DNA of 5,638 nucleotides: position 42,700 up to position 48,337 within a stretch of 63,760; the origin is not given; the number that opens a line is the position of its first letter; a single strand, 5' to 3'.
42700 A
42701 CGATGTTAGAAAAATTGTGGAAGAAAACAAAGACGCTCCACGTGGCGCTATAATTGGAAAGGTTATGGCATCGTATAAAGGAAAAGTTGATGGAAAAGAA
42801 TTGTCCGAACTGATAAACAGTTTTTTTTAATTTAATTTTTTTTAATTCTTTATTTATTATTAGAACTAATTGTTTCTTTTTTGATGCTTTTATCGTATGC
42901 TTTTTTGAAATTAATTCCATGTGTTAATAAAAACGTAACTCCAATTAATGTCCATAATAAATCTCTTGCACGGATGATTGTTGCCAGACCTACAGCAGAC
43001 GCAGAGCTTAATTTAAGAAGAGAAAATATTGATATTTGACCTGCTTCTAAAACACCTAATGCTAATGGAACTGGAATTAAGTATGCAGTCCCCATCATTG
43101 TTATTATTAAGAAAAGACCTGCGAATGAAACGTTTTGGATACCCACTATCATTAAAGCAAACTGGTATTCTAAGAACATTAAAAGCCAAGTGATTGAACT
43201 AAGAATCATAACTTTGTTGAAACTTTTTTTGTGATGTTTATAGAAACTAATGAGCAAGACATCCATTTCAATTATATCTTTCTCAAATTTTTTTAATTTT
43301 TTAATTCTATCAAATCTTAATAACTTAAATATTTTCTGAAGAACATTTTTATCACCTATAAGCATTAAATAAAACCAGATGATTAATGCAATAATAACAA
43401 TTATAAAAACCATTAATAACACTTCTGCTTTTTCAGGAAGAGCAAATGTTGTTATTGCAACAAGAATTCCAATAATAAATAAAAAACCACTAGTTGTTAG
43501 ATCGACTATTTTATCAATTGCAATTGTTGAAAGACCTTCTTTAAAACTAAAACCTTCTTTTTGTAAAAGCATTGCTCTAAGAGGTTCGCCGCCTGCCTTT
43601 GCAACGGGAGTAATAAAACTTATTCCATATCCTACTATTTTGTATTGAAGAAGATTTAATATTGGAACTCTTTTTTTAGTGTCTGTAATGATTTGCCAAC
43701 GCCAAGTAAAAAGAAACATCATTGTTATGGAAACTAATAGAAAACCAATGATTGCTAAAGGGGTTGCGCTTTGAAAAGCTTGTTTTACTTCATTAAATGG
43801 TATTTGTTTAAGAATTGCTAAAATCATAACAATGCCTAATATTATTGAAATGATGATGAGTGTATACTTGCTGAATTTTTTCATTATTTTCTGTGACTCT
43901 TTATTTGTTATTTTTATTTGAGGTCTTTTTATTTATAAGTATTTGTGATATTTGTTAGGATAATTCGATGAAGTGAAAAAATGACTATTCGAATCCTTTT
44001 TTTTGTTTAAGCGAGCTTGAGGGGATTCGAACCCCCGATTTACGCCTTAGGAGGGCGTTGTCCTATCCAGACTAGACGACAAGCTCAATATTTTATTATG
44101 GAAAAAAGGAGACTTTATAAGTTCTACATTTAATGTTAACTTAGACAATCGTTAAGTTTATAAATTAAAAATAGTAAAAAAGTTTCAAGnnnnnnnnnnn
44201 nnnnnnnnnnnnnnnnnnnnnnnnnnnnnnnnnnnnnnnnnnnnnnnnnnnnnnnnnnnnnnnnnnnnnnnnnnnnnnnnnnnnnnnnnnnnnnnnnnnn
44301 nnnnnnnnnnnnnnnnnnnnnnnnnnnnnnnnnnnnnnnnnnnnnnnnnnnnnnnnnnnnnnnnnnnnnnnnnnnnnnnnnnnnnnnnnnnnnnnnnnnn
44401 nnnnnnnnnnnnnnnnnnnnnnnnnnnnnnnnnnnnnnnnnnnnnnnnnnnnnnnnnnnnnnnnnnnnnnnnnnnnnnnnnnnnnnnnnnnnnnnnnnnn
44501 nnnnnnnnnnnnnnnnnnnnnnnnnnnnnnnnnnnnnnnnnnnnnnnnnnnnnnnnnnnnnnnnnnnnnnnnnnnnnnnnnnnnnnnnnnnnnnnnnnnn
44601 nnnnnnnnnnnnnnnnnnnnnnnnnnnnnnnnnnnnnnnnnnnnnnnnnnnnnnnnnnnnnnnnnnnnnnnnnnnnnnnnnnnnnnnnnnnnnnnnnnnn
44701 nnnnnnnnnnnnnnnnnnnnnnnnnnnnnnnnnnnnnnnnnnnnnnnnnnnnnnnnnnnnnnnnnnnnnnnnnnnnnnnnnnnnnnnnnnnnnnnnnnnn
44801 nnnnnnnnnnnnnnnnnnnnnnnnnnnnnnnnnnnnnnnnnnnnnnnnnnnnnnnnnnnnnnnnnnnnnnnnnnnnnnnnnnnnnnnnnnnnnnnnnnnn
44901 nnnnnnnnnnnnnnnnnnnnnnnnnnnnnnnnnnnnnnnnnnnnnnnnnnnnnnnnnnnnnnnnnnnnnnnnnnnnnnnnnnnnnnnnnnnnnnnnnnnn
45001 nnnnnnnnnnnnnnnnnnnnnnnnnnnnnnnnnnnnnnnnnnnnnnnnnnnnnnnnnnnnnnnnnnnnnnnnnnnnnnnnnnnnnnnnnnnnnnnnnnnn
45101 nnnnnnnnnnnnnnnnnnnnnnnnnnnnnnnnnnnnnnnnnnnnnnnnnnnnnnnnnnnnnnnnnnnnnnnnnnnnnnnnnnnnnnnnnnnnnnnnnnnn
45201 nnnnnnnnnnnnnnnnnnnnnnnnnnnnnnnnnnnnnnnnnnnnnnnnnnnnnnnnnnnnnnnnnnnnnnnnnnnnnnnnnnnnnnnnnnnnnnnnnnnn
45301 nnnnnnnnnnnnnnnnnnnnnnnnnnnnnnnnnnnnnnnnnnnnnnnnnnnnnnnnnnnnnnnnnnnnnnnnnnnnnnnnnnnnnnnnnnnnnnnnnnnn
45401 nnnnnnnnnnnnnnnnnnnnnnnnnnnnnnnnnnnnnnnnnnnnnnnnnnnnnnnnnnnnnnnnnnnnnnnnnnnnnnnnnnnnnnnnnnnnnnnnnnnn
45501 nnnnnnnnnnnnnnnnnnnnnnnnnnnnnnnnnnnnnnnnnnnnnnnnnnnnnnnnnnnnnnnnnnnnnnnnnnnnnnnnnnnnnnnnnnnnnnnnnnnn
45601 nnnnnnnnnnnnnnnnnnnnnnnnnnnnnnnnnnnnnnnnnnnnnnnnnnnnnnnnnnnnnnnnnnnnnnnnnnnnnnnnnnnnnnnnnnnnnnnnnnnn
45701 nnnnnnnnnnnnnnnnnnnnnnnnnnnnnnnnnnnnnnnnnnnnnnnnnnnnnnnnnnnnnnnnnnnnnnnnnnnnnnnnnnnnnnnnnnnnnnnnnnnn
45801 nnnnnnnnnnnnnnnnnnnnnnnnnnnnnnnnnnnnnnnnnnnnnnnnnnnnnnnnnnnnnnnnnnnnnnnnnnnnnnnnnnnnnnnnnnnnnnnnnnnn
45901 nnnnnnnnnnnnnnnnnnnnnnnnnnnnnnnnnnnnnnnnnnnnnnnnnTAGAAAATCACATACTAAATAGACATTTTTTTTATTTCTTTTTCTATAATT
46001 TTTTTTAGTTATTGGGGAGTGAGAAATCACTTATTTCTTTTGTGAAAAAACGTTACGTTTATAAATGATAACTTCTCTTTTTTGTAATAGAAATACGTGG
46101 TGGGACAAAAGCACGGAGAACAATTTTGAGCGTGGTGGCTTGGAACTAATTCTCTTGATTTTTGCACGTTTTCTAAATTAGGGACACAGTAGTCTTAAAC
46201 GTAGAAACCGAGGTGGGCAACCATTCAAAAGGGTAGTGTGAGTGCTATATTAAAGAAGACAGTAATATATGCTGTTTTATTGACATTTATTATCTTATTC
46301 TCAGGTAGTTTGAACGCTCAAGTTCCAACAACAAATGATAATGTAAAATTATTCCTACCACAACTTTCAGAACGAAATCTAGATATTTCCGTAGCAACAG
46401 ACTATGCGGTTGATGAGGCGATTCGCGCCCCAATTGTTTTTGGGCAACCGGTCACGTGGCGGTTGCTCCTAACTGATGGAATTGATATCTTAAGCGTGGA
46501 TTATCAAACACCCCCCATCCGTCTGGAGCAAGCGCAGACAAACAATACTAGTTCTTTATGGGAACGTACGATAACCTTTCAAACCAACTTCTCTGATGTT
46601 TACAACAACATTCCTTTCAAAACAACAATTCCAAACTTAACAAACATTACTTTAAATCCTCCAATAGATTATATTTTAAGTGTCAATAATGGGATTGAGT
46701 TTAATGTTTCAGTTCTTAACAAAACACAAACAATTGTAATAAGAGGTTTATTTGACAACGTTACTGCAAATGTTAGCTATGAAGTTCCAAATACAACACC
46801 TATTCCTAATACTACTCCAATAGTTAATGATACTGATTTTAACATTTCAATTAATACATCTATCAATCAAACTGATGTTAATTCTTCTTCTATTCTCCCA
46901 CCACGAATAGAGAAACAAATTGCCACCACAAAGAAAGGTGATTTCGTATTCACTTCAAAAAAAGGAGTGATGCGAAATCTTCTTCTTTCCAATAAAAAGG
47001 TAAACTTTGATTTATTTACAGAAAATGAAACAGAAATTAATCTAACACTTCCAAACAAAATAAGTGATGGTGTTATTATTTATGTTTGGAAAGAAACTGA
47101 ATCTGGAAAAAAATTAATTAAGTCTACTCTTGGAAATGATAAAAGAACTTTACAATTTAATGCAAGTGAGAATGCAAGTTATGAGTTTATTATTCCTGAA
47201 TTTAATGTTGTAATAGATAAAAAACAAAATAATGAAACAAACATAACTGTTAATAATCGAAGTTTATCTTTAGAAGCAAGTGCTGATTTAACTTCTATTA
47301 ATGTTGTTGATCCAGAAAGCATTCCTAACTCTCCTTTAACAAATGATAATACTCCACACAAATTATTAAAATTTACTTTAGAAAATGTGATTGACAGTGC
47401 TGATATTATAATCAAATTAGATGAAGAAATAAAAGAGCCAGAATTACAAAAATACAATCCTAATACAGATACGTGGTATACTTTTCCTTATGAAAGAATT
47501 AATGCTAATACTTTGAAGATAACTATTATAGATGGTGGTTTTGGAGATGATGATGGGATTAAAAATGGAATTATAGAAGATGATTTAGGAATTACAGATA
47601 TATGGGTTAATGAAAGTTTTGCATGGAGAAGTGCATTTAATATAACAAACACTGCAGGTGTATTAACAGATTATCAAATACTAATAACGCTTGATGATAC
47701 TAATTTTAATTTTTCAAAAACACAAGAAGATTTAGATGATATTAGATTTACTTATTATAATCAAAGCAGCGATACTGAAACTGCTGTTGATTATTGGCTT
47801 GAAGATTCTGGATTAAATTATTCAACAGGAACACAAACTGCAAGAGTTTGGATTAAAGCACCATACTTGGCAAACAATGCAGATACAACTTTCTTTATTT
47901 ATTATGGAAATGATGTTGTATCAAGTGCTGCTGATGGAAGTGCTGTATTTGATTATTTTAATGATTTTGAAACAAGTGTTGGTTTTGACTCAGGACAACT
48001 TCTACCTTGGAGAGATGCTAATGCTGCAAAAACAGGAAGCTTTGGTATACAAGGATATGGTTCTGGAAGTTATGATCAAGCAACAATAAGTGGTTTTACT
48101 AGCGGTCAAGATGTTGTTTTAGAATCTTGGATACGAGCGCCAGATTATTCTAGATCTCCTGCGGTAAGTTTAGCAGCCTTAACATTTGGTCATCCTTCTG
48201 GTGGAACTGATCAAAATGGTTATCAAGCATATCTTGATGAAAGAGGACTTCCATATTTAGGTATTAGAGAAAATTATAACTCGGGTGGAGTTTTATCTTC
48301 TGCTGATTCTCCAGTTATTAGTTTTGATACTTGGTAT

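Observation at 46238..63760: Unlisted giant ORF: at least 17.5 kb / 5,841 codons of uninterrupted surface-protein coding sequence running off the window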

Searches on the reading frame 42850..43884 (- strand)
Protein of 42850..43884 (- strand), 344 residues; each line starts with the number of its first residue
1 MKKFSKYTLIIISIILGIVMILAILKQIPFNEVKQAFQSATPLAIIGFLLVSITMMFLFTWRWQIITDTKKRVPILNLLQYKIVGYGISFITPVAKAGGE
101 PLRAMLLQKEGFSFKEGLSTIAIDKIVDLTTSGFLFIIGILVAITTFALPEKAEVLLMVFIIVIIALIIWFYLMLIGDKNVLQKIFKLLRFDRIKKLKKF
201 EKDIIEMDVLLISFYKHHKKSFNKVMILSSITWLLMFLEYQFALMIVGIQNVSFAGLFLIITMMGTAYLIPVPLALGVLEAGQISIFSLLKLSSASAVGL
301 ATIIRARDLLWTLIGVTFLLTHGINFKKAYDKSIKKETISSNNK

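Call 13: search_protein_families(library=pfam, proteins=[window:42850-43884:-])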
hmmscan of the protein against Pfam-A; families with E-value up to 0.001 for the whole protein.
window:42850-43884:- (344 aa): 1 family
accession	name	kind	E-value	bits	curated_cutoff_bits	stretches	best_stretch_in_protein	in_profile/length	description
PF03706.18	LPG_synthase_TM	-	3.9e-38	132.1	33.4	1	10-314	1-301/302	Lysylphosphatidylglycerol synthase TM region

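Call 14: find_encoding_contigs(protein=window:42850-43884:-, flank=10000, max_places=6)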
Protein window:42850-43884:- (344 aa): 2 contigs read that carry it; 2 places shown.
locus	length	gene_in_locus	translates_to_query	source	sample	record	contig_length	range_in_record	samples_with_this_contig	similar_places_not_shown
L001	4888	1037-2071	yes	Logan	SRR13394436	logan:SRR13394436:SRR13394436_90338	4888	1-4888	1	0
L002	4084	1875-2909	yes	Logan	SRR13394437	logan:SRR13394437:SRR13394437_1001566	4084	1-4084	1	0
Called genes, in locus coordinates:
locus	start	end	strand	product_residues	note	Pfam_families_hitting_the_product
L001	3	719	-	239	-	?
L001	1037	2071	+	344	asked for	PF03706:LPG_synthase_TM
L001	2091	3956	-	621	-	PF02934:GatB_N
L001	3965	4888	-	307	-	?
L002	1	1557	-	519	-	?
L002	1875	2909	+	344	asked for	PF03706:LPG_synthase_TM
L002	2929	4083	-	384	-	?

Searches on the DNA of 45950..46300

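Call 116: search_rna_families(source=window, start=45950, end=46300, threshold=evalue, max_evalue=1)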
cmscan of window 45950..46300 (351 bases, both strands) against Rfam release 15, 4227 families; matches with E-value up to 1: 1.
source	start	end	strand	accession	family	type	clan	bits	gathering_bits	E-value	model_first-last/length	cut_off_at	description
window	46026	46101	+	RF03743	MIR7696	Gene; miRNA;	-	21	83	0.15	1-88/88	no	MIR7696 microRNA precursor family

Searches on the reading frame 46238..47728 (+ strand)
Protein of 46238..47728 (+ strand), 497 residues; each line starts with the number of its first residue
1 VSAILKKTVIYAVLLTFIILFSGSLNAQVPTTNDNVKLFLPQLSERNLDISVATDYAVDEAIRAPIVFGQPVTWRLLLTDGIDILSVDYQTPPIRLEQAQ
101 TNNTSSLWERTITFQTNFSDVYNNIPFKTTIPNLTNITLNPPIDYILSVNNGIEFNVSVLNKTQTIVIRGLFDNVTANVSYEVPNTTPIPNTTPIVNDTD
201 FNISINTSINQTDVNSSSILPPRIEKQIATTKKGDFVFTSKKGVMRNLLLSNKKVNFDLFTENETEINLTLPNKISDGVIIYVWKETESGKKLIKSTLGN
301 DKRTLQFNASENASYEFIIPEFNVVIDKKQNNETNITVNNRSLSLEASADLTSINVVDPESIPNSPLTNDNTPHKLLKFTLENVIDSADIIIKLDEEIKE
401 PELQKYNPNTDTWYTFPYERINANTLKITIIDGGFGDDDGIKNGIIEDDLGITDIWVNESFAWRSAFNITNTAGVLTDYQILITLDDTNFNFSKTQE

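Call 40: find_homologous_proteins(query=window:46238-47728:+, max_evalue=0.001)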
Query window:46238-47728:+ (497 aa): 1 proteins with E <= 0.001 among 8000 candidates.
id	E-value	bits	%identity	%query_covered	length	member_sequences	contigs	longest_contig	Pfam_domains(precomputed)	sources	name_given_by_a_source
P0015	5.4e-71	258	35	89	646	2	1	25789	PF10102.15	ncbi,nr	ncbi:MAG: hypothetical protein PWP03_811, partial [Candidatus Woesearchaeota archaeon]|nr:hypothetic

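Call 41: find_encoding_contigs(protein=P0015, flank=10000)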
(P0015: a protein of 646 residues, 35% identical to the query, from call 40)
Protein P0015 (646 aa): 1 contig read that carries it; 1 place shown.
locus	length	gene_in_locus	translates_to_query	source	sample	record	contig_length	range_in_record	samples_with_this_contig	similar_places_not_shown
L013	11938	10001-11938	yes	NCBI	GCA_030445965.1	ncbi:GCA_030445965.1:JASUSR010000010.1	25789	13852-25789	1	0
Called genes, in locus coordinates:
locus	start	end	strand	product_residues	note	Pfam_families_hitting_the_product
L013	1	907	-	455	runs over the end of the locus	-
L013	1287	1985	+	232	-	-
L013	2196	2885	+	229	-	-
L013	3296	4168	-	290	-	PF01882:DUF58 (weak), PF00092:VWA, PF04056:Ssl1 (faint), PF13519:VWA_2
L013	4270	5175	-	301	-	PF01882:DUF58, PF13519:VWA_2 (weak)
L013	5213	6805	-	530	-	PF00493:MCM (weak), PF20030:bpMoxR, PF07726:AAA_3, PF07728:AAA_5, PF17863:AAA_lid_2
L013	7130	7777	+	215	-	-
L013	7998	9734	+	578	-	-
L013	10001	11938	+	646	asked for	PF10102:DUF2341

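Call 89: search_solved_structures(query=A4, max_evalue=1)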
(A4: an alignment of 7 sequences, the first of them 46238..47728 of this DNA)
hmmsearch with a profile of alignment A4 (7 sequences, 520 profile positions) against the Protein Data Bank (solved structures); distinct sequences matched with E-value up to 1: 0.

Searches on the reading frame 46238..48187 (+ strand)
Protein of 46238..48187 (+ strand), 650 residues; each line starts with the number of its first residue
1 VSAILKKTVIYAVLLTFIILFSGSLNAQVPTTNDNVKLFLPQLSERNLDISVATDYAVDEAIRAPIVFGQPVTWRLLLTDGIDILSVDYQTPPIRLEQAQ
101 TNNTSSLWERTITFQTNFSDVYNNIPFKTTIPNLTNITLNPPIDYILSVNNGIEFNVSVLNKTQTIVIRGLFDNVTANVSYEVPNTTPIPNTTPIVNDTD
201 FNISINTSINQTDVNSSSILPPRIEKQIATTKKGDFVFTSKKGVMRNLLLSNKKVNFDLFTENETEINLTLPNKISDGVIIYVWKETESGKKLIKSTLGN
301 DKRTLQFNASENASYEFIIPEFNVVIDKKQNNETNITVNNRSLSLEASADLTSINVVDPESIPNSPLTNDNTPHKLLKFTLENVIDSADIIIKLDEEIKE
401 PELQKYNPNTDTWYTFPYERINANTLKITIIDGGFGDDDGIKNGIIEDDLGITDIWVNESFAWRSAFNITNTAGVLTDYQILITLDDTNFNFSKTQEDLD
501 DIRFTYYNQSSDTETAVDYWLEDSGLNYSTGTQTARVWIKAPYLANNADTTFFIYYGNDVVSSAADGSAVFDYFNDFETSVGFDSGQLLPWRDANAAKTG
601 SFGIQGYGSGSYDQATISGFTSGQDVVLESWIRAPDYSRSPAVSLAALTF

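Call 12: search_protein_families(library=pfam, proteins=[window:46238-48187:+], max_evalue=0.1)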
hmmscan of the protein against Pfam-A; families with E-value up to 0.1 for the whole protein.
window:46238-48187:+ (650 aa): 1 family
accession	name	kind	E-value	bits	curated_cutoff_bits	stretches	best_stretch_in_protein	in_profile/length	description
PF10102.14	DUF2341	-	1.7e-14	54.4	23.4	1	498-580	1-74/84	Domain of unknown function (DUF2341)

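Call 39: search_protein_families(library=ncbifam, proteins=[window:46238-48187:+], max_evalue=0.1)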
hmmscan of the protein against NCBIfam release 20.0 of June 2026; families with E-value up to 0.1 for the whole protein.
window:46238-48187:+ (650 aa): 1 family
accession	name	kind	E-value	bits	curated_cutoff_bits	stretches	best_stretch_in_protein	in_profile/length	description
NF041766.1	choice_anch_U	domain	1.9e-14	54.3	32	1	371-452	6-90/92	choice-of-anchor U domain-containing protein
